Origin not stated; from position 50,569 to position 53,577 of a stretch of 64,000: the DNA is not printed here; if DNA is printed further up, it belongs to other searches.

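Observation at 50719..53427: Large secreted sedolisin-type (S53) peptidase occupying the conserved era-recO gap, with re-assigned start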

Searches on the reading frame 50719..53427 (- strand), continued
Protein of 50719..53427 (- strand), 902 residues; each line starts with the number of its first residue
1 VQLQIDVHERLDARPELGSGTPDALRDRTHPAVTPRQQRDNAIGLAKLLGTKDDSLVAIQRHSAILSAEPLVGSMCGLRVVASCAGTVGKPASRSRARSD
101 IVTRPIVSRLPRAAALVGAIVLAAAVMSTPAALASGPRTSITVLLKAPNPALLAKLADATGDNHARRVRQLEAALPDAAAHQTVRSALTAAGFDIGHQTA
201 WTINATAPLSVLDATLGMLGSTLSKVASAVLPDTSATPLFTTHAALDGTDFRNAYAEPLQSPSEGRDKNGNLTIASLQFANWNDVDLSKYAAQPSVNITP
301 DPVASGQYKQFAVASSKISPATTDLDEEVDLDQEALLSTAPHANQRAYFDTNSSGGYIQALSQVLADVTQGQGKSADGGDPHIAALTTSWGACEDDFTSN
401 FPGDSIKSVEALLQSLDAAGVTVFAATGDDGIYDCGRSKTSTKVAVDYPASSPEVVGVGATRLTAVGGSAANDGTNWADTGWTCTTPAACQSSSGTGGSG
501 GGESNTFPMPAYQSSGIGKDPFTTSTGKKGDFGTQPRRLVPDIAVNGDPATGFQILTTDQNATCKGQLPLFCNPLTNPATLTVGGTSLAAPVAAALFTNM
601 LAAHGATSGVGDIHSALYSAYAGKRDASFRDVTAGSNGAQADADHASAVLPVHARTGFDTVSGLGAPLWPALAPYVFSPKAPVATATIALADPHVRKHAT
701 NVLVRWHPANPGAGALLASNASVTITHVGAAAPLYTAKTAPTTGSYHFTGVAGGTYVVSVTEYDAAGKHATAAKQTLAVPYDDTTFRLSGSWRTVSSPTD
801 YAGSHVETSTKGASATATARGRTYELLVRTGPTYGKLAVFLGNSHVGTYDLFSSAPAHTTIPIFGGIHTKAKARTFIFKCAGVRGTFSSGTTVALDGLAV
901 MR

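Call 32: predict_structure(alignment_id=A2)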
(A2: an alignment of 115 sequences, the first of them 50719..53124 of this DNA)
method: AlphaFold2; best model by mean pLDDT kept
length: 801 residues; sequences in the alignment: 115
mean_pLDDT: 89.2   pTM: 0.85
mean pLDDT of the five models: 89.2, 89.1, 88.9, 88.2, 87.7
residues with pLDDT >= 90: 550; 70-90: 199; 50-70: 11; < 50: 41
segments of 3 or more residues with pLDDT < 50: 1-30, 133-143
pLDDT, mean of each block of 10 residues (from residue 1): 31 34 41 71 90 87 89 92 93 90 87 83 85 43 72 90 88 95 95 91 97 84 84 97 95 77 96 94 95 83 86 97 94 83 92 97 87 92 89 82 94 94 94 94 87 88 86 89 91 97 95 96 91 94 87 94 96 94 97 97 93 92 97 97 97 98 91 98 97 97 98 98 98 98 97 97 96 98 96 98 93
secondary structure, 60 per line:
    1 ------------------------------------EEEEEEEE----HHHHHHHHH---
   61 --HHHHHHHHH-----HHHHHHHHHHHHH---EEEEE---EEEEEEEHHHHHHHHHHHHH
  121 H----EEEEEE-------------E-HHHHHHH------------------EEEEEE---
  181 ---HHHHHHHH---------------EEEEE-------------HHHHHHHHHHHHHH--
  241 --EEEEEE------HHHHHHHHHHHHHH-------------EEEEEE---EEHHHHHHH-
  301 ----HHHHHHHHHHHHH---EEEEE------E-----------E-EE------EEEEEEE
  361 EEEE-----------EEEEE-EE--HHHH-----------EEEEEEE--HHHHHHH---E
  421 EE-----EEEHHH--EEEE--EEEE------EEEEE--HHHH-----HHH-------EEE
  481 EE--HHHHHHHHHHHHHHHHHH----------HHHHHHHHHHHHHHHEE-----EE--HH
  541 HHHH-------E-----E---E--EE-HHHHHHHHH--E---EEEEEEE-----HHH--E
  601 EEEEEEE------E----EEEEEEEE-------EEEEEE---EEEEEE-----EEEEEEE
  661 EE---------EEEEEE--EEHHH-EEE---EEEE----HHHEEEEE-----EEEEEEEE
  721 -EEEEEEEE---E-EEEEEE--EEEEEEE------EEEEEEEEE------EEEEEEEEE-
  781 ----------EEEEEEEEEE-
elements in order (helices of 4 or more, strands of 3 or more residues): E37-44 H49-57 H63-71 H77-89 E93-97 E101-107 H108-121 E126-131 H147-153 E172-177 H184-191 E207-211 H225-238 E243-248 H255-268 E282-287 H293-299 H305-317 E321-325 E354-364 E376-380 H386-389 E401-407 H410-416 E420-422 E428-430 E436-439 E442-445 E452-456 H459-462 E478-482 H485-502 H513-527 H539-544 H568-576 E583-589 E600-607 E619-626 E634-639 E643-648 E654-662 E672-677 E686-688 E692-695 E703-707 E713-720 E722-729 E735-740 E743-749 E756-764 E771-779 E791-800
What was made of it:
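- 53026..53124 (-): Sec-type signal peptide, residues 1-33 (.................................|SG). It has three Arg in the n-region, an Ala/Val/Leu h-region and A-L-A at positions -3 to -1. AF2 pLDDT is below 50 for residues 1-30 (call 32).
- On Peptidase family S53 (sedolisins): The AF2 model has pLDDT 89 (call 32).
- The AF2 model has pLDDT 89.2 and pTM 0.85 (call 32).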

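Call 36: fold_search(model_id=the predicted structure, library=pdb)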
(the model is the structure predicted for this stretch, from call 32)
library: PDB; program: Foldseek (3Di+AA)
matches with E <= 10: 1584; with E <= 0.001: 185
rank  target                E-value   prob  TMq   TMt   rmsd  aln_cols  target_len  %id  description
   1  1t1e                  2.7e-25  1.00  0.49  0.72   5.7       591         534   22  High Resolution Crystal Structure of the Intact Pro-Kumamolisin, a Sedolisin Type Proteinase (previously called Kumamoly (released 2004-08-03)
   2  1sio_A                2.5e-22  1.00  0.39  0.83   4.2       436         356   28  Structure of Kumamolisin-As complexed with a covalently-bound inhibitor, AcIPF (released 2004-03-30)
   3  1sn7                  8.6e-22  1.00  0.39  0.84   4.2       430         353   28  KUMAMOLISIN-AS, APOENZYME (released 2004-06-01)
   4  1zvj                  1.6e-21  1.00  0.39  0.84   3.9       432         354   27  Structure of Kumamolisin-AS mutant, D164N (released 2006-05-23)
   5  1t1g                  2.3e-21  1.00  0.38  0.82   4.1       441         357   26  High Resolution Crystal Structure of Mutant E23A of Kumamolisin, a sedolisin type proteinase (previously called Kumamoly (released 2004-08-03)
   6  1gt9_1                2.3e-21  1.00  0.38  0.82   4.0       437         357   26  High resolution crystal structure of a thermostable serine-carboxyl type proteinase, kumamolisin (kscp) (released 2002-06-13)
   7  1siu                  2.6e-21  1.00  0.39  0.86   3.4       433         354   28  KUMAMOLISIN-AS E78H MUTANT (released 2004-03-30)
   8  1zvk_A                2.9e-21  1.00  0.39  0.84   3.9       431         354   28  Structure of Double mutant, D164N, E78H of Kumamolisin-As (released 2006-05-23)
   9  4ne7                  5.1e-21  1.00  0.39  0.84   4.1       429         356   26  Crystal Structure of engineered Kumamolisin-As from Alicyclobacillus sendaiensis, Northeast Structural Genomics Consorti (released 2013-11-20)
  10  1sio_C                1.7e-20  1.00  0.39  0.85   3.7       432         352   28  Structure of Kumamolisin-As complexed with a covalently-bound inhibitor, AcIPF (released 2004-03-30)
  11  1t1i                  2.3e-20  1.00  0.38  0.82   4.6       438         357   26  High Resolution Crystal Structure of Mutant W129A of Kumamolisin, a Sedolisin Type Proteinase (previously called Kumamol (released 2004-08-03)
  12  1nlu_A                3.6e-20  1.00  0.39  0.81   4.2       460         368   22  Pseudomonas sedolisin (serine-carboxyl proteinase) complexed with two molecules of pseudo-iodotyrostatin (released 2004-01-20)
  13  3ee6_A                5.3e-20  1.00  0.48  0.70   5.1       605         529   20  Crystal Structure Analysis of Tripeptidyl peptidase -I (released 2008-11-25)
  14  3edy                  1.6e-19  1.00  0.46  0.65   7.2       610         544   19  Crystal Structure of the Precursor Form of Human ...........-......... 1 (released 2008-11-18)
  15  1ga4_A                3.3e-19  1.00  0.40  0.82   4.1       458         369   22  CRYSTAL STRUCTURE ANALYSIS OF PSCP (PSEUDOMONAS SERINE-CARBOXYL PROTEINASE) COMPLEXED WITH INHIBITOR PSEUDOIODOTYROSTA (released 2000-12-13)
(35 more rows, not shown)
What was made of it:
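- On Peptidase family S53 (sedolisins): S8 hits start at E=8e-10 (call 36). 1t1e is the top structural hit over 591 columns (call 36).
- On Peptidase family S8 (subtilases): Structural hits to S8 are far weaker than those to S53 (call 36).
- The first S8 hit is at 8e-10 (call 36). Foldseek S8 hits are 10-15 orders of magnitude weaker than S53 hits (call 36).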
